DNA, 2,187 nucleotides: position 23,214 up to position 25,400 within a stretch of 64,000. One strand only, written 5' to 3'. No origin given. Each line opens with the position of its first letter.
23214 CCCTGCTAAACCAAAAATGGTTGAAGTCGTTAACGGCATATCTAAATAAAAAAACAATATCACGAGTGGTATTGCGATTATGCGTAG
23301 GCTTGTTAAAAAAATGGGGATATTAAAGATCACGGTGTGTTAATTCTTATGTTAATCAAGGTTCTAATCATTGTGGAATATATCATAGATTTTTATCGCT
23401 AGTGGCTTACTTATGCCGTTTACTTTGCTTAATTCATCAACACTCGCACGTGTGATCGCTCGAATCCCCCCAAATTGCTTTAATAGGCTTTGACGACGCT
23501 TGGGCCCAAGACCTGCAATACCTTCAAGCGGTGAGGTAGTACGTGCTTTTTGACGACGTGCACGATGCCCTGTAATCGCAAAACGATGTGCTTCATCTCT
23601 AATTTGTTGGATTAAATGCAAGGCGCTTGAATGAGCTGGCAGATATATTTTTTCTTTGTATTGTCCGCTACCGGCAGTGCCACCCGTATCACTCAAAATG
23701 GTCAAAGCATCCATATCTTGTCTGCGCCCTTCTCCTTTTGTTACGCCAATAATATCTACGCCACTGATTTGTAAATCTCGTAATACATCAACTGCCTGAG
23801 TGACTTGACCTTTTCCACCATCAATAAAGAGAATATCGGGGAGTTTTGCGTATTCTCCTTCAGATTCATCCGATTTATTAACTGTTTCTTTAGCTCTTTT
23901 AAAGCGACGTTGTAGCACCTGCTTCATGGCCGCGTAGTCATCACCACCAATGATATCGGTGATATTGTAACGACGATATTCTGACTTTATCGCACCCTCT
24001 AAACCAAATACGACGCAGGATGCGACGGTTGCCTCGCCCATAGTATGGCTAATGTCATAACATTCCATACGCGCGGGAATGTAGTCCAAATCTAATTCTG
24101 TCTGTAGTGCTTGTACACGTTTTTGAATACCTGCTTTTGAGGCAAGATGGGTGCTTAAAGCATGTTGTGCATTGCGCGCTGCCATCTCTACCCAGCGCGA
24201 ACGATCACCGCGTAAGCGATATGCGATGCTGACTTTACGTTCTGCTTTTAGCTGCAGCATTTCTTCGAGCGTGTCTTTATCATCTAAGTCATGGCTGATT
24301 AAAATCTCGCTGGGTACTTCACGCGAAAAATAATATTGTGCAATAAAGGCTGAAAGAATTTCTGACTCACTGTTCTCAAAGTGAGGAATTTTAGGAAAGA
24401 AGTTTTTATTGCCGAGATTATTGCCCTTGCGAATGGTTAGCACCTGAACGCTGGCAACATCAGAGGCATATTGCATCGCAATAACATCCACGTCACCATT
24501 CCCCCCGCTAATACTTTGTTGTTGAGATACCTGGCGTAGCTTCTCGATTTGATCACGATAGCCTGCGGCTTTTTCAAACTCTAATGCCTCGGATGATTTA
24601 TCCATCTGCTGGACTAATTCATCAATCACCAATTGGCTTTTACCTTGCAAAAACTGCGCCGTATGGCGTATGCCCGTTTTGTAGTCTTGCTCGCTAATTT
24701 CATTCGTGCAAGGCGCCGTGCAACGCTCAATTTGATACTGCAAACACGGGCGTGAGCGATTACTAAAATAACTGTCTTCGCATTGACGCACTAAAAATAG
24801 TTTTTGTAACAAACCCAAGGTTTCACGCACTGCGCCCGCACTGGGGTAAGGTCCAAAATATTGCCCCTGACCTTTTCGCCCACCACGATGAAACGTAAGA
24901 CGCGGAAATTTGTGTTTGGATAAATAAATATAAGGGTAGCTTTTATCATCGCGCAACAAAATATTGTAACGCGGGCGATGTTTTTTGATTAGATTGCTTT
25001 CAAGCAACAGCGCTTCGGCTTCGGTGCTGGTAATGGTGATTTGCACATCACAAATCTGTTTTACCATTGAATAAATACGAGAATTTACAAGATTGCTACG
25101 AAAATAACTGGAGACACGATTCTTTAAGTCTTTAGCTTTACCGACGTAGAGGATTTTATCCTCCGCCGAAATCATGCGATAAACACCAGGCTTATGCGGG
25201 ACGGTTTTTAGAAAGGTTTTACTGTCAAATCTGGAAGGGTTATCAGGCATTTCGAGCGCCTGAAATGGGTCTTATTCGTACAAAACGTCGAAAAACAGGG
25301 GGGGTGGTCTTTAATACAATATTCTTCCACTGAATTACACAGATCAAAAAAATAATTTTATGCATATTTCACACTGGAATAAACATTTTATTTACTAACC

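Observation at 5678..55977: Abundant unassigned intergenic repeat family with a 30-bp C7/G7-tipped arm (9 loci in 64 kb)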

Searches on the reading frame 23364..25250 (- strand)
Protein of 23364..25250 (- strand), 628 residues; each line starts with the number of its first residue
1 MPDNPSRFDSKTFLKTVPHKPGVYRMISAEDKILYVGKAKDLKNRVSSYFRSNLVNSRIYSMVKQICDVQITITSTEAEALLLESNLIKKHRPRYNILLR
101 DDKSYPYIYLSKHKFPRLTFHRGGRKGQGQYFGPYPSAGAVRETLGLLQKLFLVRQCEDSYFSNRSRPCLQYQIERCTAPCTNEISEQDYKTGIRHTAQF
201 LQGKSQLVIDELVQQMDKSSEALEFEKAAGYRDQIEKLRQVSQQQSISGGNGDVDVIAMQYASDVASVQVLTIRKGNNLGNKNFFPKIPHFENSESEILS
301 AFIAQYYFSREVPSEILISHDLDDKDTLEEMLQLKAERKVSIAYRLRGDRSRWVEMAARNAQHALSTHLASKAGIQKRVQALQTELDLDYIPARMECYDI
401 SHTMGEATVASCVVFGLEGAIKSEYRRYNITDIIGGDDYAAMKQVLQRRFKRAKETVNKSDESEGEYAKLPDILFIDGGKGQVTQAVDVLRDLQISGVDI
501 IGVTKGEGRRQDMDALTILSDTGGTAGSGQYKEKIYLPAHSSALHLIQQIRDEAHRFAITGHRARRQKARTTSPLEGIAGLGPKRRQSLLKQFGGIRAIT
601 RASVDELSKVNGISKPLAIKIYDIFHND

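Call 7: search_protein_families(library=ncbifam, proteins=[window:23364-25250:-])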
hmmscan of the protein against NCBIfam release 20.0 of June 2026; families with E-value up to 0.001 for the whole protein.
window:23364-25250:- (628 aa): 16 families
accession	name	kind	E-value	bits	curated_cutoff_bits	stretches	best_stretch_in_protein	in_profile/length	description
TIGR00194.1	uvrC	equivalog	2.2e-191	637.5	285.45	1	12-606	3-574/574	excinuclease ABC subunit UvrC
NF001824.0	PRK00558.1-5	equivalog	6.7e-147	490.6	451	1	15-627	12-646/652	excinuclease ABC subunit UvrC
NF011263.0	PRK14669.1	equivalog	1.4e-128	430.2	1108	1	12-613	5-592/624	excinuclease ABC subunit C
NF011262.0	PRK14668.1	equivalog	1.8e-122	409.7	544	1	15-620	11-572/577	excinuclease ABC subunit C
NF011260.0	PRK14666.1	equivalog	4.2e-117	392.6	649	2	13-330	5-325/698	excinuclease ABC subunit C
NF011261.0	PRK14667.1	equivalog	5.5e-105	352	818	1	10-622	6-562/567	excinuclease ABC subunit C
NF011264.0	PRK14670.1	equivalog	1.9e-89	300.6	1021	1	15-623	13-587/602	excinuclease ABC subunit C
NF011266.0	PRK14672.1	equivalog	5.9e-74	249.6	1504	2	17-319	18-315/691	excinuclease ABC subunit C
NF005906.0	PRK07883.1-4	equivalog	4.8e-73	246.4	495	1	11-351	206-543/563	DEDD exonuclease domain-containing protein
NF005907.0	PRK07883.1-5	equivalog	8.7e-48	163.1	454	1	9-277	219-490/584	DEDD exonuclease domain-containing protein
NF005905.0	PRK07883.1-3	equivalog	4e-39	134.7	508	1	10-244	216-449/581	DEDD exonuclease domain-containing protein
NF005904.0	PRK07883.1-2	equivalog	4.7e-36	124.2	969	1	11-278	223-492/584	DEDD exonuclease domain-containing protein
NF005903.0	PRK07883.1-1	equivalog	5.8e-27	94.4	1038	1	11-236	239-462/642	DEDD exonuclease domain-containing protein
NF007833.0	PRK10545.1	equivalog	1.5e-18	67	367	1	11-199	25-211/289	excinuclease Cho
NF010337.0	PRK13766.1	equivalog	2.6e-07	29.1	610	1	560-626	710-776/781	Hef nuclease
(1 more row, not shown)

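Call 13: find_encoding_contigs(protein=window:23364-25250:-, flank=10000, max_places=6)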
Protein window:23364-25250:- (628 aa): 1 contig read that carries it; 1 place shown.
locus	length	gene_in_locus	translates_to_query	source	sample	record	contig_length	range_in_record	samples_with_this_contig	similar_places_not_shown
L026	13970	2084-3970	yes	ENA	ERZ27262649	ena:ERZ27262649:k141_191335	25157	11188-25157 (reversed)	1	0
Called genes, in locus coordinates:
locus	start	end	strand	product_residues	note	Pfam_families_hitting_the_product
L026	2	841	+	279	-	?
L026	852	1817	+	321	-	PF00108:Thiolase_N (weak), PF08545:ACP_syn_III, PF08541:ACP_syn_III_C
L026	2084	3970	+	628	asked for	PF01541:GIY-YIG, PF27096:UvrC_M, PF02151:UVR, PF22920:UvrC_RNaseH, PF08459:UvrC_RNaseH_dom, PF12826:HHH_2 (weak), PF14520:HHH_5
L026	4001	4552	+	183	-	PF01066:CDP-OH_P_transf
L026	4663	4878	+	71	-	PF19617:DUF6122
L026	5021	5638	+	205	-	PF04970:LRAT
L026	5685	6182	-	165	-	PF00254:FKBP_C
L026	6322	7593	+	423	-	PF04413:Glycos_transf_N, PF00534:Glycos_transf_1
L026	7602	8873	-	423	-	PF00437:T2SSE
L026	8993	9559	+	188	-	PF00156:Pribosyltran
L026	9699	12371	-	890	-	PF06808:DctM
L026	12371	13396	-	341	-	PF04290:DctQ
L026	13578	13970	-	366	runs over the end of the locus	PF03480:DctP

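Call 22: find_homologous_proteins(query=window:23364-25250:-, max_evalue=1e-100)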
Query window:23364-25250:- (628 aa): 8000 proteins with E <= 1e-100 among 8000 candidates; the best 120 are listed.
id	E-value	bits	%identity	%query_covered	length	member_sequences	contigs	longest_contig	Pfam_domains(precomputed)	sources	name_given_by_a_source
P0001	0.0e+0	1330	95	100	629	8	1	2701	PF12826.14,PF27096.1,PF14520.13,PF02151.26,PF01541.31,PF22920.3,PF08459.18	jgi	-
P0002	0.0e+0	1312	94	100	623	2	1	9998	PF12826.14,PF27096.1,PF14520.13,PF02151.26,PF01541.31,PF22920.3,PF08459.18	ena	-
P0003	0.0e+0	1271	91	100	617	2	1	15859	PF12826.14,PF27096.1,PF14520.13,PF02151.26,PF01541.31,PF22920.3,PF08459.18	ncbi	-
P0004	0.0e+0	1269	91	100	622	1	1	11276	PF12826.14,PF27096.1,PF14520.13,PF02151.26,PF01541.31,PF22920.3,PF08459.18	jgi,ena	-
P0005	0.0e+0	1269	91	100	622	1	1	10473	PF12826.14,PF27096.1,PF14520.13,PF02151.26,PF01541.31,PF22920.3,PF08459.18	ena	-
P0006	0.0e+0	1267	91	100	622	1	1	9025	PF12826.14,PF27096.1,PF14520.13,PF02151.26,PF01541.31,PF22920.3,PF08459.18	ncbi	-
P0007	0.0e+0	1267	91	100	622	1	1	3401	PF12826.14,PF27096.1,PF14520.13,PF02151.26,PF01541.31,PF22920.3,PF08459.18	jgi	-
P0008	0.0e+0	1267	91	100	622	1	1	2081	PF12826.14,PF27096.1,PF14520.13,PF02151.26,PF01541.31,PF22920.3,PF08459.18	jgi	-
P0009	0.0e+0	1267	91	100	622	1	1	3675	PF12826.14,PF27096.1,PF14520.13,PF02151.26,PF01541.31,PF22920.3,PF08459.18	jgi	-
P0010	0.0e+0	1265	91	100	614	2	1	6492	PF12826.14,PF27096.1,PF14520.13,PF02151.26,PF01541.31,PF22920.3,PF08459.18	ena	-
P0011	0.0e+0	1255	91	100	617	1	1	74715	PF12826.14,PF27096.1,PF14520.13,PF02151.26,PF01541.31,PF22920.3,PF08459.18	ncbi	-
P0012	0.0e+0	1254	90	100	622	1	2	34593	PF12826.14,PF27096.1,PF14520.13,PF02151.26,PF01541.31,PF22920.3,PF08459.18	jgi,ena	-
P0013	0.0e+0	1254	90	100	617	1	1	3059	PF12826.14,PF27096.1,PF14520.13,PF02151.26,PF01541.31,PF22920.3,PF08459.18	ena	-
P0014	0.0e+0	1252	90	100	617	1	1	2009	PF12826.14,PF27096.1,PF14520.13,PF02151.26,PF01541.31,PF22920.3,PF08459.18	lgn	-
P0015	0.0e+0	1226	89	100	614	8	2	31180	PF27096.1,PF14520.13,PF02151.26,PF01541.31,PF22920.3,PF08459.18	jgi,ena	-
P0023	0.0e+0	1104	80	100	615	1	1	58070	PF12826.14,PF27096.1,PF14520.13,PF02151.26,PF01541.31,PF22920.3,PF08459.18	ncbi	-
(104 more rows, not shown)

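Call 23: find_encoding_contigs(protein=P0011, flank=10000, max_places=1)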
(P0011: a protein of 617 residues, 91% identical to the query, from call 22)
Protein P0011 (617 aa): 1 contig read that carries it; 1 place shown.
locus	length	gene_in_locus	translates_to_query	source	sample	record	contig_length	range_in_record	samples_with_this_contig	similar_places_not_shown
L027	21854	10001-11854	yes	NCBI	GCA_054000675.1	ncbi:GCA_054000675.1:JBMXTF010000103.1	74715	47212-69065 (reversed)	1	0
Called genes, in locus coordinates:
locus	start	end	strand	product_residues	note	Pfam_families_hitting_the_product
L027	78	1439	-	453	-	PF00270:DEAD, PF04851:ResIII, PF13245:AAA_19 (faint), PF00271:Helicase_C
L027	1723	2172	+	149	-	PF02639:DUF188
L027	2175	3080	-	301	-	PF00126:HTH_1, PF03466:LysR_substrate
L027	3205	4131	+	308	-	PF08267:Meth_synt_1, PF01717:Meth_synt_2 (weak)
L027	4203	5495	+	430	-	PF01717:Meth_synt_2, PF08267:Meth_synt_1 (weak)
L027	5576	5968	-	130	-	PF03625:DUF302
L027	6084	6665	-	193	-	PF02545:Maf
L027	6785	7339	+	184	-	PF02620:YceD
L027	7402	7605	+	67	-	PF01783:Ribosomal_L32p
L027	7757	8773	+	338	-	PF02504:FA_synthesis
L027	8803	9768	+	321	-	PF00108:Thiolase_N (weak), PF08545:ACP_syn_III, PF08541:ACP_syn_III_C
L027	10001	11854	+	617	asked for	PF01541:GIY-YIG, PF27096:UvrC_M, PF02151:UVR, PF22920:UvrC_RNaseH, PF08459:UvrC_RNaseH_dom, PF12826:HHH_2 (weak), PF14520:HHH_5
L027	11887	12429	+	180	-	PF01066:CDP-OH_P_transf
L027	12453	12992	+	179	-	PF04970:LRAT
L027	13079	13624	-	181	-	PF00254:FKBP_C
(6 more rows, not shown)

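Call 24: find_encoding_contigs(protein=P0012, flank=10000, max_places=1)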
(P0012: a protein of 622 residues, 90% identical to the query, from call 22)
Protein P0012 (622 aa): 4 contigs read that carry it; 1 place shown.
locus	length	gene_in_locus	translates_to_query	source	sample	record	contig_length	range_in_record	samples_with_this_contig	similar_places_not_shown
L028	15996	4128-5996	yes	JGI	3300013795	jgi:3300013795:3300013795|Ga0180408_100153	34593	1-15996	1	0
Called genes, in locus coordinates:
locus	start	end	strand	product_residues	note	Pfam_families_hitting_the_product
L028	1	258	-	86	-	?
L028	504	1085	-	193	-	PF02545:Maf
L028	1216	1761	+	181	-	PF02620:YceD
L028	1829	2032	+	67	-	PF01783:Ribosomal_L32p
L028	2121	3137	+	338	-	PF02504:FA_synthesis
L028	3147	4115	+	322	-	PF00108:Thiolase_N (weak), PF08545:ACP_syn_III, PF08541:ACP_syn_III_C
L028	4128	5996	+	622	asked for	PF01541:GIY-YIG, PF27096:UvrC_M, PF02151:UVR, PF22920:UvrC_RNaseH, PF08459:UvrC_RNaseH_dom, PF12826:HHH_2 (weak), PF14520:HHH_5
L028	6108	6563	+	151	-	PF01066:CDP-OH_P_transf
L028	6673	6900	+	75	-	PF19617:DUF6122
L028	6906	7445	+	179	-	PF04970:LRAT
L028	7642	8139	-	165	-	PF00254:FKBP_C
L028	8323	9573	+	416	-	PF04413:Glycos_transf_N, PF00534:Glycos_transf_1, PF13692:Glyco_trans_1_4 (faint)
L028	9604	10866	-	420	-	PF00437:T2SSE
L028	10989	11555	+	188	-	PF00156:Pribosyltran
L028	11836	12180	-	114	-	PF01894:YjbQ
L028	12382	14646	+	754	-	PF21305:type_II_gspD_N0, PF03958:Secretin_N, PF00263:Secretin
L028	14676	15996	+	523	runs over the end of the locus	PF22341:GSPE_N1E, PF00437:T2SSE, PF25199:nSTAND_NTPase5 (faint)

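Call 25: find_encoding_contigs(protein=P0015, flank=10000, max_places=1)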
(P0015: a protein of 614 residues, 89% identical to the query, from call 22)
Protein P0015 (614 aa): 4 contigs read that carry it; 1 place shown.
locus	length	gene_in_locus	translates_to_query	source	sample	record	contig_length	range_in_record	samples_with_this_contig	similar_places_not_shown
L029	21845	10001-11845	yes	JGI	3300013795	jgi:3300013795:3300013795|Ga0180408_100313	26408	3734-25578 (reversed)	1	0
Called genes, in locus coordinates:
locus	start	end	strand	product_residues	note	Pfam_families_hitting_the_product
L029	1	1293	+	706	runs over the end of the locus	?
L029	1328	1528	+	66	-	-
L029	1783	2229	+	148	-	PF02639:DUF188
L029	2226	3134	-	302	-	PF00126:HTH_1, PF03466:LysR_substrate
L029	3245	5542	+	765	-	PF08267:Meth_synt_1, PF01717:Meth_synt_2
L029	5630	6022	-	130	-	PF03625:DUF302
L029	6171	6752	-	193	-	PF02545:Maf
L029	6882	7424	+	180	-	PF02620:YceD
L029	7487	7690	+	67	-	PF01783:Ribosomal_L32p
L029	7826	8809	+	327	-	PF02504:FA_synthesis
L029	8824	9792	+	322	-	PF00108:Thiolase_N (weak), PF08545:ACP_syn_III, PF08541:ACP_syn_III_C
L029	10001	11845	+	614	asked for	PF01541:GIY-YIG, PF27096:UvrC_M, PF02151:UVR, PF22920:UvrC_RNaseH, PF08459:UvrC_RNaseH_dom, PF14520:HHH_5 (weak)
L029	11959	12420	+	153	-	PF01066:CDP-OH_P_transf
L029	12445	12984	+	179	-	PF04970:LRAT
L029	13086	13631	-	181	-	PF00254:FKBP_C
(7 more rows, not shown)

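Call 26: find_encoding_contigs(protein=P0023, flank=10000, max_places=1)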
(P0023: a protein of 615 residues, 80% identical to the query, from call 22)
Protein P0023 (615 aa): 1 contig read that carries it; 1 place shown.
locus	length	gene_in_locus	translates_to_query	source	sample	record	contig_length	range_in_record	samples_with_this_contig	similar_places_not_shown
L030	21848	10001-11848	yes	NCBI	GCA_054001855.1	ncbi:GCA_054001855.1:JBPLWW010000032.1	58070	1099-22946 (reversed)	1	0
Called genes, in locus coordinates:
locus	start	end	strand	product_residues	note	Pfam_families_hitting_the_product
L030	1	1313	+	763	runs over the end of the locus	PF00521:DNA_topoisoIV, PF03989:DNA_gyraseA_C (weak)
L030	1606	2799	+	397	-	PF04339:FemAB_like (faint), PF13480:Acetyltransf_6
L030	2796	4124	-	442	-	PF00270:DEAD, PF04851:ResIII, PF00271:Helicase_C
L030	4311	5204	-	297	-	PF00459:Inositol_P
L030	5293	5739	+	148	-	PF02639:DUF188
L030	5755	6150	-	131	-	PF03625:DUF302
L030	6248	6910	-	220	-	PF02545:Maf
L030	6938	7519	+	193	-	PF02620:YceD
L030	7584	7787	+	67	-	PF01783:Ribosomal_L32p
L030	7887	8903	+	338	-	PF02504:FA_synthesis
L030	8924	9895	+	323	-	PF00108:Thiolase_N (weak), PF08545:ACP_syn_III, PF08541:ACP_syn_III_C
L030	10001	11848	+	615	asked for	PF01541:GIY-YIG, PF27096:UvrC_M, PF02151:UVR (weak), PF22920:UvrC_RNaseH, PF08459:UvrC_RNaseH_dom, PF12826:HHH_2 (weak), PF14520:HHH_5 (weak)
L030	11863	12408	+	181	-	PF01066:CDP-OH_P_transf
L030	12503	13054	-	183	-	PF03734:YkuD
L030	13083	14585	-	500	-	PF13522:GATase_6, PF13537:GATase_7, PF00156:Pribosyltran (weak)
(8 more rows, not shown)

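Call 29: find_encoding_contigs(protein=P0002, flank=10000, max_places=1)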
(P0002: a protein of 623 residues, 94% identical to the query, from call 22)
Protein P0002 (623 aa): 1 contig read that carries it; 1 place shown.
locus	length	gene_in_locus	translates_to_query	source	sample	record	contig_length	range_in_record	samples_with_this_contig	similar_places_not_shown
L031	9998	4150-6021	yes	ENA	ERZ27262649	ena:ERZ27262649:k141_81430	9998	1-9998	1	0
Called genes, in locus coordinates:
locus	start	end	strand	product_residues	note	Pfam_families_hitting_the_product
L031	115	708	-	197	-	PF02545:Maf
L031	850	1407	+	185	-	PF02620:YceD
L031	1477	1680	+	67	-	PF01783:Ribosomal_L32p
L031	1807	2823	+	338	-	PF02504:FA_synthesis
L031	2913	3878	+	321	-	PF00108:Thiolase_N (weak), PF08545:ACP_syn_III, PF08541:ACP_syn_III_C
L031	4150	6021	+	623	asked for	PF01541:GIY-YIG, PF27096:UvrC_M, PF02151:UVR, PF22920:UvrC_RNaseH, PF08459:UvrC_RNaseH_dom, PF12826:HHH_2 (weak), PF14520:HHH_5 (weak)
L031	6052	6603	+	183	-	PF01066:CDP-OH_P_transf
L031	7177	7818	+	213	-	PF04970:LRAT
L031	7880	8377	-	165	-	PF00254:FKBP_C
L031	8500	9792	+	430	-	PF04413:Glycos_transf_N, PF00534:Glycos_transf_1 (weak)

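Call 30: find_encoding_contigs(protein=P0003, flank=10000, max_places=1)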
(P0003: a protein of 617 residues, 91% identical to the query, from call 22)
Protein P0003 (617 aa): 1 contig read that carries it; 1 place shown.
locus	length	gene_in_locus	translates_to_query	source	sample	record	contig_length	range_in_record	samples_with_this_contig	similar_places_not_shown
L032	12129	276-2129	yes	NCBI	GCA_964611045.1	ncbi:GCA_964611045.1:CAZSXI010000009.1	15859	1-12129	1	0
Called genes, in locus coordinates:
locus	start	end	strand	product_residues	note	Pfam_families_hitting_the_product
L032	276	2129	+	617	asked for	PF01541:GIY-YIG, PF27096:UvrC_M, PF02151:UVR, PF22920:UvrC_RNaseH, PF08459:UvrC_RNaseH_dom, PF12826:HHH_2 (faint), PF14520:HHH_5 (weak)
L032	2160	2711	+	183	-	PF01066:CDP-OH_P_transf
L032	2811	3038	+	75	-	PF19617:DUF6122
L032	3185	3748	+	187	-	PF04970:LRAT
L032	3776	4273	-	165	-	PF00254:FKBP_C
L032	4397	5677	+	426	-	PF04413:Glycos_transf_N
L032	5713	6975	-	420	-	PF00437:T2SSE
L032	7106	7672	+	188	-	PF00156:Pribosyltran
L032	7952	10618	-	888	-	PF06808:DctM, PF03600:CitMHS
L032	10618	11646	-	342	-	PF04290:DctQ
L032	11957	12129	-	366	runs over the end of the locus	PF03480:DctP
